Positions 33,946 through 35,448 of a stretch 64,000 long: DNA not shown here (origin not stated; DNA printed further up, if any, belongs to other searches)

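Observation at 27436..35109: Phenylacetyl-CoA epoxidase genes split: paaA-paaB and paaC-paaD separated by a 5.7-kb insertion of unrelated genes; no paaE seen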

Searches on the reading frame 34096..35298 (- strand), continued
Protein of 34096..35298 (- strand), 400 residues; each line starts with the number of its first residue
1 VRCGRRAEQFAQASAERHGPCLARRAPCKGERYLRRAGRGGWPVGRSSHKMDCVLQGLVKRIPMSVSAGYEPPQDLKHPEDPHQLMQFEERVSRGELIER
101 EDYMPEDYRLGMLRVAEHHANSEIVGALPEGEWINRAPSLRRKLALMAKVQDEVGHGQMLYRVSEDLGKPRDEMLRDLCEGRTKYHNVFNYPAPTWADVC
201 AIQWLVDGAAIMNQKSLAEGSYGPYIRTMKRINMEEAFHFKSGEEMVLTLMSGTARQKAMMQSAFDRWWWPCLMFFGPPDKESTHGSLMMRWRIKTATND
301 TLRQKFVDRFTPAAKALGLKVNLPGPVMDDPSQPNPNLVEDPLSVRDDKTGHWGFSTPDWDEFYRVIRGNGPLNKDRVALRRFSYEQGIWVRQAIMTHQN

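Call 46: search_protein_families(library=ncbifam, proteins=[L026:2499-4334:+, L080:18375-19094:-, L058:1314-3314:+, L078:3500-4579:-, L006:11371-13509:+], max_evalue=1e-8)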
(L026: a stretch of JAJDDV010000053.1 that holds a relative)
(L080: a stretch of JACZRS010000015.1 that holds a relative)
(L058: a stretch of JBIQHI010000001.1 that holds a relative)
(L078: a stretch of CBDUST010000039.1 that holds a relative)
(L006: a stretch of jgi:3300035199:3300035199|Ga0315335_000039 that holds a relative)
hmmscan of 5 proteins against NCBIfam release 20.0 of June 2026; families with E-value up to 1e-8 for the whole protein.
L026:2499-4334:+ (611 aa): 27 families (the best 25 are shown)
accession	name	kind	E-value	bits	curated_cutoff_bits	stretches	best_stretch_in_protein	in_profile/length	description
TIGR02288.1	PaaN_2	equivalog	1.3e-231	769.7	578.75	1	58-611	2-551/551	phenylacetic acid degradation protein PaaN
NF002852.0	PRK03137.1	subfamily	2.9e-22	79.1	648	1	143-585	74-492/514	L-glutamate gamma-semialdehyde dehydrogenase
NF050084.1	pip_6_carb_DH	equivalog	2.8e-20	72.7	730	1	251-557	117-411/475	L-piperidine-6-carboxylate dehydrogenase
TIGR01237.1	D1pyr5carbox2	equivalog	6.5e-20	71.4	659.65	1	149-585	76-489/511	L-glutamate gamma-semialdehyde dehydrogenase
NF040648.1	lactal_redase_Meth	equivalog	4.5e-19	68.8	650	1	160-558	51-419/463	lactaldehyde dehydrogenase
TIGR04284.1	aldehy_Rv0768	hypoth_equivalog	5.9e-19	68.4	775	1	207-584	99-458/480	aldehyde dehydrogenase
NF052305.1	DioxValDhHalo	equivalog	6.8e-19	68.1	750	1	146-547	47-426/483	2,5-dioxovalerate dehydrogenase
NF010000.0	PRK13473.1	subfamily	1.6e-18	66.6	615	1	143-544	40-416/475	aminobutyraldehyde dehydrogenase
NF006992.0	PRK09457.1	subfamily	2.2e-18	66.2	514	1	143-527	38-399/487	succinylglutamate-semialdehyde dehydrogenase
NF006916.0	PRK09407.1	equivalog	5.7e-17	61.5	521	1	143-548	57-437/526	succinic semialdehyde dehydrogenase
NF042993.1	AlphKGSA_gudD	equivalog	6.7e-16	58.1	770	1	142-541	42-419/481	alpha-ketoglutaric semialdehyde dehydrogenase GucD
NF040869.1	G3PDH_Arch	equivalog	4.5e-15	55.3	780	1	248-553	155-443/502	NADP-dependent glyceraldehyde-3-phosphate dehydrogenase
TIGR03240.1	arg_catab_astD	equivalog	8.3e-14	51.2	579.3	1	148-545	41-412/484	succinylglutamate-semialdehyde dehydrogenase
TIGR03250.1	PhnAcAld_DH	equivalog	1.2e-13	50.6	635.65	1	274-528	162-399/472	phosphonoacetaldehyde dehydrogenase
TIGR03374.1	ABALDH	equivalog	5.9e-13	48.4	909.3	1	149-542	45-413/472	aminobutyraldehyde dehydrogenase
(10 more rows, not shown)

L080:18375-19094:- (239 aa): 8 families
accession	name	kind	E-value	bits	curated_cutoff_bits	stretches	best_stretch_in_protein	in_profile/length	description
TIGR02287.1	PaaY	equivalog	4.6e-85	284.1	319.6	1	45-230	2-187/192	phenylacetic acid degradation protein PaaY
NF010150.1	PRK13627.1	equivalog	7.2e-84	280.4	305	1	42-227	1-186/196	carnitine operon protein CaiE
NF050158.1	CarbAnhydGPos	equivalog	4.7e-43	146.8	250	1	45-208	3-166/172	gamma carbonic anhydrase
NF040597.1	carb_anhyd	equivalog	6.8e-15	55.3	380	1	47-162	56-174/248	carbonic anhydrase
NF053794.1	beta_CO2some_M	equivalog_domain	5e-13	49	550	1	51-163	19-142/320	beta-carboxysome scaffolding protein CcmM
TIGR03570.1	NeuD_NnaD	subfamily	9e-13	48.3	160.8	1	57-180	87-202/202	NeuD/PglB/VioB family sugar acetyltransferase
TIGR03532.1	DapD_Ac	equivalog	1.2e-09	38.1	231.75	1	58-188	87-217/231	2,3,4,5-tetrahydropyridine-2,6-dicarboxylate N-acetyltransferase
NF002060.0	PRK00892.1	subfamily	3e-09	36.5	207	0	105-171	106-173/345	UDP-3-O-(3-hydroxymyristoyl)glucosamine N-acyltransferase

L058:1314-3314:+ (666 aa): 15 families
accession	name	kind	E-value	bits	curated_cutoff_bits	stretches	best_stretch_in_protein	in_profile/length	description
TIGR00979.1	fumC_II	equivalog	9.2e-171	568.6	664.75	1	186-655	2-456/458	class II fumarate hydratase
NF008909.0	PRK12273.1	subfamily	2.1e-157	524.8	510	1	184-659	4-465/474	aspartate ammonia-lyase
NF009089.0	PRK12425.1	equivalog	1.5e-140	469.1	840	1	185-661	2-463/464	class II fumarate hydratase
TIGR00839.1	aspA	equivalog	4.3e-130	434.8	681.2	1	186-659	1-460/468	aspartate ammonia-lyase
NF011092.0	PRK14515.1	subfamily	1.3e-123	413.4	876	1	182-663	8-473/479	aspartate ammonia-lyase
TIGR00928.1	purB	equivalog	1e-22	80.6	326.2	1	323-530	88-287/436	adenylosuccinate lyase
NF006554.0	PRK09053.1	equivalog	7.4e-21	74.5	595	1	320-652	97-430/453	3-carboxy-cis,cis-muconate cycloisomerase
TIGR00838.1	argH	equivalog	1.5e-19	70.4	279.5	1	325-610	100-370/455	argininosuccinate lyase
TIGR02426.1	protocat_pcaB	equivalog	1.4e-17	63.7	355.75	1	312-540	83-295/338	3-carboxy-cis,cis-muconate cycloisomerase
NF006500.1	PRK08937.2-4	subfamily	6.5e-14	51.5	626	1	324-532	99-298/448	adenylosuccinate lyase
NF052535.1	CoM_syn_XcbC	exception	5.1e-13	48.6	575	1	350-611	128-374/495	2-phosphosulfolactate phosphatase XcbC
NF008964.0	PRK12308.1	equivalog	2.8e-12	45.8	657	1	327-609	104-371/624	argininosuccinate lyase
NF004631.0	PRK05975.1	equivalog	8e-12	44.8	371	1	322-530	98-292/352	3-carboxy-cis,cis-muconate cycloisomerase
NF006764.0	PRK09285.1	equivalog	1.7e-11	43.2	446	1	323-524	114-308/456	adenylosuccinate lyase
NF052536.2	CoM_syn_XcbD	exception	9.1e-10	37.8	600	1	325-641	100-413/443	3-sulfopropionylcysteine synthase XcbD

L078:3500-4579:- (359 aa): 6 families
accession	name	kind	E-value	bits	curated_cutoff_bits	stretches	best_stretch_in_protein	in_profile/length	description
TIGR02427.1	protocat_pcaD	equivalog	1.9e-18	66.8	255.85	1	278-349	180-250/251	3-oxoadipate enol-lactonase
NF051488.1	bifunc_PcaDC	exception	5e-17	62.1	390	0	278-333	180-235/375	bifunctional 3-oxoadipate enol-lactonase/4-carboxymuconolactone decarboxylase PcaDC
NF051487.1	bifunc_PcaCD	exception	4.8e-14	52.3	430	0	278-349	341-411/413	bifunctional 4-carboxymuconolactone decarboxylase/3-oxoadipate enol-lactonase PcaCD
NF011457.0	PRK14875.1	equivalog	9.5e-13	47.8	307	0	138-230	129-221/372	acetoin dehydrogenase dihydrolipoyllysine-residue acetyltransferase subunit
TIGR03611.1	RutD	equivalog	3.9e-12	46.1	238.5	0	267-349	174-255/258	pyrimidine utilization protein D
TIGR01738.1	bioH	equivalog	3.3e-09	36.7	206.95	0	258-332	155-229/245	pimeloyl-ACP methyl ester esterase BioH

L006:11371-13509:+ (712 aa): 0 families
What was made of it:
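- On Complete paa catabolic pathway: PaaN_2 is present in relatives' clusters (call 46).
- Closest known: paa clusters that use a stand-alone PaaN-type aldehyde dehydrogenase. Same: Relatives of the window carry a PaaN_2 protein scoring 770 bits (cut-off 579) (call 46).
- PaaN_2 scores 770 bits on TIGR02288 (cut-off 579) (call 46).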

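Call 52: search_protein_families(library=pfam, proteins=[L040:14974-17070:+, L040:17082-18251:+, L043:17833-19011:+, L043:18999-20045:+, L019:12942-14000:+, L024:6299-8584:+, L024:8463-9437:+, L024:9486-10925:+, L026:10014-11621:+, L030:13679-14923:+], max_evalue=0.0001)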
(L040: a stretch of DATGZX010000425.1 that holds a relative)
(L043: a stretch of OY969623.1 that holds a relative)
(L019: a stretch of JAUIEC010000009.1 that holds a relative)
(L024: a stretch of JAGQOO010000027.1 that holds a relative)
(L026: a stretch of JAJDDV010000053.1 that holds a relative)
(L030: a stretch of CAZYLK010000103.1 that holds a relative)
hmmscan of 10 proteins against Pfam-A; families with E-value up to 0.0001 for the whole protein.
L040:14974-17070:+ (698 aa): 3 families
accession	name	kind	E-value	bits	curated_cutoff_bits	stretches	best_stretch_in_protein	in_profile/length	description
PF02780.25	Transketolase_C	-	3.6e-31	108.1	25.9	1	569-688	1-124/124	Transketolase, C-terminal domain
PF02779.29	Transket_pyr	-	5.2e-30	104.8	27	1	378-550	3-172/174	Transketolase, pyrimidine binding domain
PF00676.26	E1_dh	-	1.8e-28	99.8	22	1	36-331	14-298/300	Dehydrogenase E1 component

L040:17082-18251:+ (389 aa): 3 families
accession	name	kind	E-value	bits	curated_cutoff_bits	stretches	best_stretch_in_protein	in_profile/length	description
PF00198.28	2-oxoacid_dh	-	3.1e-68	230.1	23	1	162-386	5-226/232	2-oxoacid dehydrogenases acyltransferase (catalytic domain)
PF02817.22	E3_binding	-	8.7e-16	58.3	23.7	1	112-144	4-36/36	e3 binding domain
PF00364.28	Biotin_lipoyl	-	4.3e-14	52.6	22.1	1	10-78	6-73/73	Biotin-requiring enzyme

L043:17833-19011:+ (392 aa): 1 family
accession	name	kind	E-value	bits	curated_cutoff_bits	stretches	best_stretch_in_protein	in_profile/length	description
PF20510.4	HgmA_N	-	3.9e-10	39.9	20.2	1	118-258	136-272/273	Homogentisate 1,2-dioxygenase N-terminal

L043:18999-20045:+ (348 aa): 1 family
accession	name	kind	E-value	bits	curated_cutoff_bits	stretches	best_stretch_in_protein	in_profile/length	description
PF04371.20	PAD_porph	-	4.5e-120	401.1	25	1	13-347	1-321/321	Porphyromonas-type peptidyl-arginine deiminase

L019:12942-14000:+ (352 aa): 2 families
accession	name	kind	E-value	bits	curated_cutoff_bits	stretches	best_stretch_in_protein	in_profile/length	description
PF00814.31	TsaD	-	8.4e-91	304.8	24.8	1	25-315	2-263/264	tRNA N6-adenosine threonylcarbamoyltransferase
PF22521.2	HypF_C_2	-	8.3e-08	32.7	27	1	237-309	162-234/241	Carbamoyltransferase, Kae1-like Domain, second subdomain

L024:6299-8584:+ (761 aa): 7 families
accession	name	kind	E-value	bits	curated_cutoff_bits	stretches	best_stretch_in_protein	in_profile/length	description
PF13180.12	PDZ_2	-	1.4e-33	115.5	27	2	556-630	12-80/80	PDZ domain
PF13365.12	Trypsin_2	-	4.1e-30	105.8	27.6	1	126-281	1-144/144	Trypsin-like peptidase domain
PF17820.7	PDZ_6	-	7.9e-29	99.6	27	4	342-369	6-31/54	PDZ domain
PF00595.29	PDZ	-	6.1e-26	91.1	23.2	2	316-367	8-58/81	PDZ domain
PF00089.32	Trypsin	-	1.6e-16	61.2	20.6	1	113-304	13-218/220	Trypsin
PF14685.13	PDZ_Tricorn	-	1.2e-06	28.8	25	0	345-386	31-72/88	Tricorn protease PDZ domain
PF12812.13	PDZ_1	-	5.9e-05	23.5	28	0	429-489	17-72/78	PDZ-like domain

L024:8463-9437:+ (324 aa): 1 family
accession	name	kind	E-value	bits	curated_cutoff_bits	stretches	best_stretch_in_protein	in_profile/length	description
PF13365.12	Trypsin_2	-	2.1e-05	25.7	27.6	1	115-262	3-144/144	Trypsin-like peptidase domain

L024:9486-10925:+ (479 aa): 3 families
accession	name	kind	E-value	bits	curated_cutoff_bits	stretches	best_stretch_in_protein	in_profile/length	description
PF03825.22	Nuc_H_symport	-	4.9e-88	296.3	25.9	1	34-446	4-397/400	Nucleoside H+ symporter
PF12832.13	MFS_1_like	-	8.1e-32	111.1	25.2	1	35-413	2-365/373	MFS_1 like family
PF07690.21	MFS_1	-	5.1e-17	62.2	33.4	2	288-448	25-176/347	Major Facilitator Superfamily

L026:10014-11621:+ (535 aa): 3 families
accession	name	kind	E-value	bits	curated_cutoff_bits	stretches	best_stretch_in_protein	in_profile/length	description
PF13360.13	PQQ_2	-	3.5e-31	109.1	27.6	1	189-444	3-232/233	Outer membrane protein assembly factor BamB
PF01011.28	PQQ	-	3.6e-11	42.9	26.7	0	238-325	497-593/595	Glucose/ethanol/alcohol dehydrogenase, beta-propeller domain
PF13570.13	Beta-prop_ACSF4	-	3e-09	37.2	133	1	190-380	30-197/329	Beta-alanine-activating enzyme, beta-propeller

L030:13679-14923:+ (414 aa): 6 families
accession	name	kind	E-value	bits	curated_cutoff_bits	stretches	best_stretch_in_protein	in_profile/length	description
PF02481.21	DNA_processg_A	-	2.2e-71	239.8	29.6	1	93-298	4-210/212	DNA recombination-mediator protein A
PF17782.7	DprA_WH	-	1.1e-13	51.4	22.9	1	351-409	3-61/61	DprA winged helix domain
PF14520.12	HHH_5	-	5.9e-10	39.9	27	1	33-80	8-56/57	Helix-hairpin-helix domain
PF12826.13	HHH_2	-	2.8e-09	37.4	27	1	33-83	9-59/64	Helix-hairpin-helix motif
PF18306.6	LDcluster4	-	7e-06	26.2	26.3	0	134-274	4-124/151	SLOG cluster4 family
PF00633.29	HHH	-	3.9e-05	23.7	24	0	49-78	1-30/30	Helix-hairpin-helix motif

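Call 73: find_homologous_proteins(query=L027:14697-16049:+, max_evalue=1e-50)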
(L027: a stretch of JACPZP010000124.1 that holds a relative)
Query L027:14697-16049:+ (450 aa): 8000 proteins with E <= 1e-50 among 8000 candidates; the best 120 are listed.
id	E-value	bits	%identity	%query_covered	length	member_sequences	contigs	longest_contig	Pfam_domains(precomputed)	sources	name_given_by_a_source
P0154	7.5e-297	1002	100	98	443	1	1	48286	PF00501.35,PF14535.13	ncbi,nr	ncbi:MAG: phenylacetate--CoA ligase [Planctomycetes bacterium]|nr:phenylacetate--CoA ligase [Plancto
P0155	2.9e-237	806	80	98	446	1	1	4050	PF00501.35,PF14535.13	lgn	-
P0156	7.0e-226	768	76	98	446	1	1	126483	PF00501.35,PF14535.13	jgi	jgi:phenylacetate-CoA ligase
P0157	6.5e-221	752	74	98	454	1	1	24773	PF00501.35,PF14535.13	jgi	jgi:phenylacetate-CoA ligase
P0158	8.4e-216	735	72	98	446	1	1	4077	PF00501.35,PF14535.13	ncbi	-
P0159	2.9e-213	727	74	98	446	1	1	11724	PF00501.35,PF14535.13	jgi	jgi:phenylacetate-CoA ligase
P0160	7.3e-204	696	70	98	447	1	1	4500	PF00501.35,PF14535.13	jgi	jgi:phenylacetate-CoA ligase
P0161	1.2e-203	695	67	98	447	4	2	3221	PF00501.35,PF14535.13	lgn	-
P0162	1.1e-202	692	70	98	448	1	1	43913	PF00501.35,PF14535.13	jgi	jgi:phenylacetate-CoA ligase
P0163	2.7e-198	677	66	98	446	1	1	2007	PF00501.35,PF14535.13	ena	-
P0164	3.2e-198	677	67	98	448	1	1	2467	PF00501.35,PF14535.13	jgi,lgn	jgi:phenylacetate-CoA ligase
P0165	7.4e-198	676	66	98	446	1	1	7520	PF00501.35,PF14535.13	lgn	-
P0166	2.5e-196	671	66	98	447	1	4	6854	PF00501.35,PF14535.13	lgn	-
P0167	4.4e-196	670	65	98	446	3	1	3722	PF00501.35,PF14535.13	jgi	jgi:phenylacetate-CoA ligase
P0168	8.4e-196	669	65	98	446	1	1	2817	PF00501.35,PF14535.13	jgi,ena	-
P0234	3.3e-182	624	64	98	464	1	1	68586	PF00501.35,PF14535.13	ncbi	ncbi:MAG: phenylacetate--CoA ligase family protein [Phycisphaerae bacterium]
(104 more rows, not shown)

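Call 74: find_encoding_contigs(protein=P0234, flank=10000, max_places=2)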
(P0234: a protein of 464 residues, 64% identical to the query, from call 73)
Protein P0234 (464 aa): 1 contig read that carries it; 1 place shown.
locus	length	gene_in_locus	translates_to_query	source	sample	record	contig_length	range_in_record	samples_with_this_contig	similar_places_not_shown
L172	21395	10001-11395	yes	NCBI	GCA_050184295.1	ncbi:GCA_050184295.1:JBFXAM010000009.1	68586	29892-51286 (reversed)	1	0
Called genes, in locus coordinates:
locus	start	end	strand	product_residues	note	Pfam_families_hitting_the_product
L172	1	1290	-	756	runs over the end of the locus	-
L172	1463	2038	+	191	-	PF07638:Sigma70_ECF, PF08281:Sigma70_r4_2 (weak)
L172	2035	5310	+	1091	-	PF00069:Pkinase, PF07714:PK_Tyr_Ser-Thr, PF23381:Beta-prop_IFT122_1st, PF25174:Beta-prop_THOC3, PF23414:Beta-prop_EML_2, PF25173:Beta-prop_WDR3_1st, PF25391:WD40_Gbeta, PF24796:WDR55, +89 more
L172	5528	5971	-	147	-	PF00383:dCMP_cyt_deam_1, PF14437:MafB19-deam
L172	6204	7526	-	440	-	PF00561:Abhydrolase_1, PF12697:Abhydrolase_6 (weak), PF12146:Hydrolase_4 (weak)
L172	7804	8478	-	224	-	PF13374:TPR_10 (faint), PF17874:TPR_MalT, PF13424:TPR_12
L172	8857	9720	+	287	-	-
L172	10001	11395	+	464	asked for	PF00501:AMP-binding, PF14535:AMP-binding_C_2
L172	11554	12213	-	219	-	-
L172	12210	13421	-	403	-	-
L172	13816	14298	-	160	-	-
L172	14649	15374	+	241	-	PF03740:PdxJ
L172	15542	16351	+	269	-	PF21711:DCTN5 (faint), PF25087:GMPPB_C (weak), PF14602:Hexapep_2 (faint), PF25084:LbH_EIF2B (weak), PF25087:GMPPB_C (weak), PF00132:Hexapep, PF13720:Acetyltransf_11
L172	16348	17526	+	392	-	PF02595:Gly_kinase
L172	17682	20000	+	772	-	-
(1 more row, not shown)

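Call 75: find_encoding_contigs(protein=P0156, flank=10000, max_places=2)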
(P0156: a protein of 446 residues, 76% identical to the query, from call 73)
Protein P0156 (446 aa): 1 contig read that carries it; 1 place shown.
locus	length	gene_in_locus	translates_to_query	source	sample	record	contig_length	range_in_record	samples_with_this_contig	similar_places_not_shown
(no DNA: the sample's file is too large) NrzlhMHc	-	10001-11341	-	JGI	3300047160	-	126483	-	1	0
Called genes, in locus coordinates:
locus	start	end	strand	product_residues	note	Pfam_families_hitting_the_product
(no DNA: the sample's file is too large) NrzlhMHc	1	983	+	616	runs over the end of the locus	PF00664:ABC_membrane, PF00005:ABC_tran, PF02463:SMC_N (faint), PF13191:AAA_16 (weak)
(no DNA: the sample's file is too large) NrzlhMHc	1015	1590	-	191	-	-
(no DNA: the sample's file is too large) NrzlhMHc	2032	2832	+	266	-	PF00378:ECH_1, PF16113:ECH_2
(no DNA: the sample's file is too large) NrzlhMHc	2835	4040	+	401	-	PF02737:3HCDH_N, PF00725:3HCDH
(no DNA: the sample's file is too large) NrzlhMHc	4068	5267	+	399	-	PF00108:Thiolase_N, PF00109:ketoacyl-synt (weak), PF02803:Thiolase_C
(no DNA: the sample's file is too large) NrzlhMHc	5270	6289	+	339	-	PF05138:PaaA_PaaC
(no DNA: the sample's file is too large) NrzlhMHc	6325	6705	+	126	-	PF06243:PaaB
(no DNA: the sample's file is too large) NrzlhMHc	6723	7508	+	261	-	PF05138:PaaA_PaaC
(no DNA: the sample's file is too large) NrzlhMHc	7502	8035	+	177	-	PF01883:FeS_assembly_P, PF23451:Zn_ribbon_PaaD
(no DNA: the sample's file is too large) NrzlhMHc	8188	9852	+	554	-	PF00171:Aldedh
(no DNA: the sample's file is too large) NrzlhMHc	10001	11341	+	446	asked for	PF00501:AMP-binding, PF14535:AMP-binding_C_2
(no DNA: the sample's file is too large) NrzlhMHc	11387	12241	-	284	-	PF05721:PhyH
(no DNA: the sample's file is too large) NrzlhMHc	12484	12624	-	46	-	-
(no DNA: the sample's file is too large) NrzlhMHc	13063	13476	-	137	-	PF01844:HNH (weak)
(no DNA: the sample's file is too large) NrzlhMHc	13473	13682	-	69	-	-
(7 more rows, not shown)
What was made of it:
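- One lineage has both PaaK and an OADH near paaABCD (call 75), and a PaaK-family ligase exists unlinked in a Phycisphaerae MAG (call 74).
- Tried and rejected: I considered it and dropped it after finding a lineage with both near paaABCD (call 75).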
